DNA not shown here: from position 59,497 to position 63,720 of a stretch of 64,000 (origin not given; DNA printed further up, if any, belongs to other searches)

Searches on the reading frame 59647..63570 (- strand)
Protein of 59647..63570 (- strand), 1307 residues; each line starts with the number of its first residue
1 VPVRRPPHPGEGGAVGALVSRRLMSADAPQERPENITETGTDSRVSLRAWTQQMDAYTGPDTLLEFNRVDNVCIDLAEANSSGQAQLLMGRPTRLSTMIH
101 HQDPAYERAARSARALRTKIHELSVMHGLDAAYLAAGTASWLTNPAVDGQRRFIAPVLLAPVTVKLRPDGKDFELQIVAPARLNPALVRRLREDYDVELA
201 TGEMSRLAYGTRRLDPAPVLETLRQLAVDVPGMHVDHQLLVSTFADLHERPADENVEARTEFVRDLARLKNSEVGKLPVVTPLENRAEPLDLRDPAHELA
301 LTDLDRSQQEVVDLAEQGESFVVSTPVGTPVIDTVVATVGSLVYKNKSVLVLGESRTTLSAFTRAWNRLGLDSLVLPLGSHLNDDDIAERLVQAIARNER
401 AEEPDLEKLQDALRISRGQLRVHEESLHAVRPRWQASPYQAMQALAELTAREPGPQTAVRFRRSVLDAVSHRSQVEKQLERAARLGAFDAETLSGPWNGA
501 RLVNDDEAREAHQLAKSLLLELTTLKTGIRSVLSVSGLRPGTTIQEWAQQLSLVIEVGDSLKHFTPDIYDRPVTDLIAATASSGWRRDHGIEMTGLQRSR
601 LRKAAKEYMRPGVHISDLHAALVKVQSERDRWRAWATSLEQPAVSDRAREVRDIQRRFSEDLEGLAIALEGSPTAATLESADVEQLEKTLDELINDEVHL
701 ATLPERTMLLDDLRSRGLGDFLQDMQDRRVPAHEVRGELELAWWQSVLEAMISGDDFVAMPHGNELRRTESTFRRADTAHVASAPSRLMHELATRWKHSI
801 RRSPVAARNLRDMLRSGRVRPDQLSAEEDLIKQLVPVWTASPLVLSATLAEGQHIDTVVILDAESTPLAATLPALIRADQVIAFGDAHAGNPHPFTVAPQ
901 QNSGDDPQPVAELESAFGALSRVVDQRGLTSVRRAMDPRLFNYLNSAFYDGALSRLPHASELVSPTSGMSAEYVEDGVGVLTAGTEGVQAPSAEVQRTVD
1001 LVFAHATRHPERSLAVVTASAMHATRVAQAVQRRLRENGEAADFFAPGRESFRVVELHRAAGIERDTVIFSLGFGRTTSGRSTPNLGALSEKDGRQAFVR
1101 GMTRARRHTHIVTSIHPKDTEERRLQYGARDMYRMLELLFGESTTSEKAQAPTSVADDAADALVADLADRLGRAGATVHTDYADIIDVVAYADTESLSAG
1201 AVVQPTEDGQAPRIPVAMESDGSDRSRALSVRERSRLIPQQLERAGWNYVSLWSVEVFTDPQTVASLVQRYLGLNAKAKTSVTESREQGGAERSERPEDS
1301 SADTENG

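Call 90: search_protein_families(library=pfam, proteins=[window:59647-63570:-], max_evalue=0.0001)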
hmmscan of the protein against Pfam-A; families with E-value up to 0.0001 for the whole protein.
window:59647-63570:- (1307 aa): 2 families
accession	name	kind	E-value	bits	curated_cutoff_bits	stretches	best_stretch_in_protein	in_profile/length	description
PF18741.7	MTES_1575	-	1.7e-05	25.2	38.2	1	1213-1266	37-90/96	REase_MTES_1575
PF13195.11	DUF4011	-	4.2e-05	24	22.2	0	107-191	75-158/158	Protein of unknown function (DUF4011)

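Call 93: search_protein_families(library=ncbifam, proteins=[window:59647-63570:-], max_evalue=0.0001)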
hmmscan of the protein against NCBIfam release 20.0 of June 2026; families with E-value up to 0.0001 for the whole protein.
window:59647-63570:- (1307 aa): 3 families
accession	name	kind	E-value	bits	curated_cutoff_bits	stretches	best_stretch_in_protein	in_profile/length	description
NF058533.1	antiphage_ProA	equivalog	2.1e-76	257.5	1500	2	618-1289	1052-1720/1903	anti-phage protein ProA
NF042953.1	Hhe_antiphage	equivalog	7.3e-28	96.6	2000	1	679-1286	1097-1695/1797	DUF4011 domain-containing anti-phage protein Hhe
TIGR00376.1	TIGR00376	hypoth_equivalog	5.8e-05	21.7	348.9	0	302-379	157-233/639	IGHMBP2 family helicase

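Call 94: search_protein_families(library=padloc, proteins=[window:59647-63570:-], max_evalue=0.001)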
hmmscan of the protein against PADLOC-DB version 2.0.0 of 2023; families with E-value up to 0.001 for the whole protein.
window:59647-63570:- (1307 aa): 2 families
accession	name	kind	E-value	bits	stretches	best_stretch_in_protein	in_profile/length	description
PDLC05009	PDC-S37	-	4.1e-88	294.6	2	620-1287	698-1353/1550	-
PDLC02194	Hhe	-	9.8e-24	80.7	1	836-1279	1361-1788/1911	-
